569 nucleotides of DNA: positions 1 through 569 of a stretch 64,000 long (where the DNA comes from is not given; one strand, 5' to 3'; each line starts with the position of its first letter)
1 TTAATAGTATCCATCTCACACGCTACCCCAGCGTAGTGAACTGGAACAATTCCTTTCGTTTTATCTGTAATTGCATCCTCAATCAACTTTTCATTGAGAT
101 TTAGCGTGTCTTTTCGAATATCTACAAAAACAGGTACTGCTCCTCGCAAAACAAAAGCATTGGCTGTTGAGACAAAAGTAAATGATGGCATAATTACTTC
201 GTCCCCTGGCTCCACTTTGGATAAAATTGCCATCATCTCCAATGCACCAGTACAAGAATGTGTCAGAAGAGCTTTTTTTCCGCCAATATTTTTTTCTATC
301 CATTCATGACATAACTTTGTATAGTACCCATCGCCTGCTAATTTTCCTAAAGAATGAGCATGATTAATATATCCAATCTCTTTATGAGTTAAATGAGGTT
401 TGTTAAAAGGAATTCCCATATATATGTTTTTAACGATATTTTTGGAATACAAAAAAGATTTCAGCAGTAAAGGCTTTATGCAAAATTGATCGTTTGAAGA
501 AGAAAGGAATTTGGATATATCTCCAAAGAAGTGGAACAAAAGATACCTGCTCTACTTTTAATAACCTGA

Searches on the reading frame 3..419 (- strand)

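Call 28: search_protein_families(library=pfam, proteins=[window:3-419:-], max_evalue=0.001)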
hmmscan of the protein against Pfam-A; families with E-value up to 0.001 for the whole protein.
window:3-419:- (139 aa): 3 families
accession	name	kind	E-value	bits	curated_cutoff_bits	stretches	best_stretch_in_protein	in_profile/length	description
PF01041.23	DegT_DnrJ_EryC1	-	8.5e-34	117.8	19.8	1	12-139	5-131/360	DegT/DnrJ/EryC1/StrS aminotransferase family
PF00155.27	Aminotran_1_2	-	1.2e-06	28.4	19.7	1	47-125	65-151/361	Aminotransferase class I and II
PF01276.26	OKR_DC_1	-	0.00095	18.5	27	0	22-112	56-146/417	Orn/Lys/Arg decarboxylase, major domain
